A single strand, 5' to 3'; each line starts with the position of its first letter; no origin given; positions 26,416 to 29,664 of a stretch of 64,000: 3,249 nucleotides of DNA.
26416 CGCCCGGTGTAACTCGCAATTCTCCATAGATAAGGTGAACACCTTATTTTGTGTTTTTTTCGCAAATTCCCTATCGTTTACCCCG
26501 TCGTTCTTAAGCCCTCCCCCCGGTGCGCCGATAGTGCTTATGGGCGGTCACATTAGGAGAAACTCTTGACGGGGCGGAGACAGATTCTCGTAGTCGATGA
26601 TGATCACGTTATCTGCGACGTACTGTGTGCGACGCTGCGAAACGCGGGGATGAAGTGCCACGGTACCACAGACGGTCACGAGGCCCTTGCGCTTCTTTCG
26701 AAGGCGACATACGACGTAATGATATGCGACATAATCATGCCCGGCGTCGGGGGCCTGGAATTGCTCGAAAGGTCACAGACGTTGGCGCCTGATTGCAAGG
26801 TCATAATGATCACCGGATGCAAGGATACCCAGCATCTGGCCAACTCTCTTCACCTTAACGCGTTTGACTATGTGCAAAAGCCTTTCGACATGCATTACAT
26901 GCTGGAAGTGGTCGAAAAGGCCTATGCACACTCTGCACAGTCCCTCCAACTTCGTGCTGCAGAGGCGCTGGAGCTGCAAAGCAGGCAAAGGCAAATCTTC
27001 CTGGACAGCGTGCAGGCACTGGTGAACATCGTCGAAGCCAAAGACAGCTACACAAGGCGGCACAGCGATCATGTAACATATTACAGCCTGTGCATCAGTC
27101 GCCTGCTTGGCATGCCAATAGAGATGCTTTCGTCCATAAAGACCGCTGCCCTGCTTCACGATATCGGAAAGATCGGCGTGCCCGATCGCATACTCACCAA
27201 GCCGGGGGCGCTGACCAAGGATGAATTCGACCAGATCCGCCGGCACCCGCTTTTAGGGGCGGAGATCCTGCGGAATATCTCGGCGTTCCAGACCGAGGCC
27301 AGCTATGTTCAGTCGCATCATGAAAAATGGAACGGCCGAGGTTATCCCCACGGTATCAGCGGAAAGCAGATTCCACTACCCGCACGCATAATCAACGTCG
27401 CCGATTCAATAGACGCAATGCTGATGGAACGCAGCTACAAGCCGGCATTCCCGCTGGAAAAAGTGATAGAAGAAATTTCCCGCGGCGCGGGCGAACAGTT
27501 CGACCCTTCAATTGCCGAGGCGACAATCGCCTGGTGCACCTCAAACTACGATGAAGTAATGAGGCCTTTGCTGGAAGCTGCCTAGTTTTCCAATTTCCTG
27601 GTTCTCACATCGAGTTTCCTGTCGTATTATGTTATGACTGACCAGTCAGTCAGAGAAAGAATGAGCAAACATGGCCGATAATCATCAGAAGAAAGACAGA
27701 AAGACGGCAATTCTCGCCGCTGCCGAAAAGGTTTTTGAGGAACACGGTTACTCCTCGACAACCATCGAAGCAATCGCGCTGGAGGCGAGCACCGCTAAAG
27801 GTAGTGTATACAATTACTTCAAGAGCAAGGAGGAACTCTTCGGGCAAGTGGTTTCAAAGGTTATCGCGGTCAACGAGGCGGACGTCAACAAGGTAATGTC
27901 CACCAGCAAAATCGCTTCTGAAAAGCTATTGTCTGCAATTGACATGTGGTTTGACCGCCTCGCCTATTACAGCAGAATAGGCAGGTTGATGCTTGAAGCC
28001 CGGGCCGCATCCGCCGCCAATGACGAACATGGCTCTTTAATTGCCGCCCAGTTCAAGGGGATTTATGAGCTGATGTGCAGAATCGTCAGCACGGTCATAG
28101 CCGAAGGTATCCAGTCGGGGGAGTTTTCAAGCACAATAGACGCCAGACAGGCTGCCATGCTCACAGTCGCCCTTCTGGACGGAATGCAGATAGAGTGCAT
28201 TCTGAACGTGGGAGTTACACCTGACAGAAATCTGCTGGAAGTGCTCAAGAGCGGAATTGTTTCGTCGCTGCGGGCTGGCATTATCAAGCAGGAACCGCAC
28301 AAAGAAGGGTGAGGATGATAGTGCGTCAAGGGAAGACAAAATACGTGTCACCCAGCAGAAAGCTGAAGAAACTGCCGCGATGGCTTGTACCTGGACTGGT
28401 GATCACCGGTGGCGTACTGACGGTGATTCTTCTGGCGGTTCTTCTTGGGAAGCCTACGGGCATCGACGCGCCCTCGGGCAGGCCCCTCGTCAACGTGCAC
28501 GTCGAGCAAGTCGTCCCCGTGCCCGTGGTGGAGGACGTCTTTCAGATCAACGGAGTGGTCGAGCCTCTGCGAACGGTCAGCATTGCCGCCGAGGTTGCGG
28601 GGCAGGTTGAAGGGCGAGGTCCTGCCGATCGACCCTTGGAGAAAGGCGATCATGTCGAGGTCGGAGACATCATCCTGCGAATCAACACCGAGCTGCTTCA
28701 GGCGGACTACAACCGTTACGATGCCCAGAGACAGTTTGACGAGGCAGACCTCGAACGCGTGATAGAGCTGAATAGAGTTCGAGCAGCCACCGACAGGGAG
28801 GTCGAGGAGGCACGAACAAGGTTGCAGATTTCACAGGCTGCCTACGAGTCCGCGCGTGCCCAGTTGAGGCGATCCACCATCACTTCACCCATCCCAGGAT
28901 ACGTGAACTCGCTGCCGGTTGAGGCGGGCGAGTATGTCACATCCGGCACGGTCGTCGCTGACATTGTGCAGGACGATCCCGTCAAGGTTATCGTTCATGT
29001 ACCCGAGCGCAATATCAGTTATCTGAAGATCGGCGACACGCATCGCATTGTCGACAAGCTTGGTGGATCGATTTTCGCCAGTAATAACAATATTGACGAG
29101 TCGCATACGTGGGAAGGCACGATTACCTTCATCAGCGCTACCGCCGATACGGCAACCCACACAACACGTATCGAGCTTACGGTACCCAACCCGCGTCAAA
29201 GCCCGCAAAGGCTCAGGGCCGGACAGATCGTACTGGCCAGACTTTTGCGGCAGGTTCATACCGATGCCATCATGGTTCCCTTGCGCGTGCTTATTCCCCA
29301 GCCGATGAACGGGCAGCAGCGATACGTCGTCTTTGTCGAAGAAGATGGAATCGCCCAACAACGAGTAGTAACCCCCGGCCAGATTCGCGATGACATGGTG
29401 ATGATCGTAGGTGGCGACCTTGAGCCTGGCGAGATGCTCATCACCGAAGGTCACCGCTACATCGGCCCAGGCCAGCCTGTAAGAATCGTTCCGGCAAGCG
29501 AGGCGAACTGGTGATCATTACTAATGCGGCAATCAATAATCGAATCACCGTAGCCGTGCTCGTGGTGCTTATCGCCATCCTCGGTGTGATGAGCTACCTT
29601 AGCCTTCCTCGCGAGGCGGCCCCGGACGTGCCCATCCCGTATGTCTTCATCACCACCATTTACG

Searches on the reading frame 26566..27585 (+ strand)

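Call 35: search_protein_families(library=pfam, proteins=[window:26566-27585:+], max_evalue=0.001)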
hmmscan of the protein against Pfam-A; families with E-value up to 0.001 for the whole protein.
window:26566-27585:+ (339 aa): 3 families
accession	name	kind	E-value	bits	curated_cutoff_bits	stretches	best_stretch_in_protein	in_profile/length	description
PF13487.12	HD_5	-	3.3e-36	125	27.2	1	151-316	2-170/170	HD domain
PF00072.30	Response_reg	-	2.7e-26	92.3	30.2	1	7-116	1-110/111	Response regulator receiver domain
PF01966.28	HD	-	3.5e-18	66.4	22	1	165-285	3-116/116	HD domain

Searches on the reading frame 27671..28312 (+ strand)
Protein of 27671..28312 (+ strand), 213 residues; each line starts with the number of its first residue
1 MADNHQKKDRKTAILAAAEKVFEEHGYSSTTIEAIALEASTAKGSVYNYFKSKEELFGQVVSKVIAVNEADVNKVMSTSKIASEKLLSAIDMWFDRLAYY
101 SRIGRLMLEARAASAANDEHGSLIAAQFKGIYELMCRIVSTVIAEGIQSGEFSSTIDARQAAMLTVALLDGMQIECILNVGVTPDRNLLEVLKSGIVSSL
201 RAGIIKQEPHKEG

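Call 35: search_protein_families(library=pfam, proteins=[window:27671-28312:+], max_evalue=0.001)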
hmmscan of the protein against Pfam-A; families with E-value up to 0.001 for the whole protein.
window:27671-28312:+ (213 aa): 5 families
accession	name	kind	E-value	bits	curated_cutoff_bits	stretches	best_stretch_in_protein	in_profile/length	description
PF00440.29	TetR_N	-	4e-18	65.4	24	1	14-59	1-46/47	Bacterial regulatory proteins, tetR family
PF13977.11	TetR_C_6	-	6.7e-07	29.9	27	1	84-196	3-110/115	BetI-type transcriptional repressor, C-terminal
PF17922.6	TetR_C_17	-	2.4e-05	25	26.1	1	131-176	44-89/100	Tetracyclin repressor-like, C-terminal domain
PF08359.16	TetR_C_4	-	0.00025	21.7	21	1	73-171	13-105/133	YsiA-like protein, C-terminal region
PF16925.10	TetR_C_13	-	0.00042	21.1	27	1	113-175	31-92/109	Tetracyclin repressor-like, C-terminal domain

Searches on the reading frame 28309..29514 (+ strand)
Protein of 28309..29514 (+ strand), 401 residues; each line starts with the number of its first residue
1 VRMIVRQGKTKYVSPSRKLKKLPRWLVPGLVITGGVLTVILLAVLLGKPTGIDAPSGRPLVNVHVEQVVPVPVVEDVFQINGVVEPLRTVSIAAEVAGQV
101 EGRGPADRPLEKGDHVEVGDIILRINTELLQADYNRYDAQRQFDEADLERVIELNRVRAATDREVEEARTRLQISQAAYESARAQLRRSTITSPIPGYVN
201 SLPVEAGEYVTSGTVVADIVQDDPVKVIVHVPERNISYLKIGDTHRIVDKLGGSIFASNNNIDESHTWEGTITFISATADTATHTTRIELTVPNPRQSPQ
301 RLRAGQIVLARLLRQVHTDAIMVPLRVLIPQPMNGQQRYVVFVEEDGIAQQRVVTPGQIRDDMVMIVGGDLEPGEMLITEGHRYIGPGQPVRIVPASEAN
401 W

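Call 35: search_protein_families(library=pfam, proteins=[window:28309-29514:+], max_evalue=0.001)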
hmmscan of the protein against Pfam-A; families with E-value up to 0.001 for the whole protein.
window:28309-29514:+ (401 aa): 3 families
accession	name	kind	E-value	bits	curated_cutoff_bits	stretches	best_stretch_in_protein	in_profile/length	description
PF16576.10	HlyD_D23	-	5.3e-18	65.5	30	1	111-297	37-206/214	Barrel-sandwich domain of CusB or HlyD membrane-fusion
PF13437.12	HlyD_3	-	1.3e-16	61.7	22.2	1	190-305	1-106/106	HlyD family secretion protein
PF13533.13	Biotin_lipoyl_2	-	6.8e-05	23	29.8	0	190-215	2-27/32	Biotin-lipoyl like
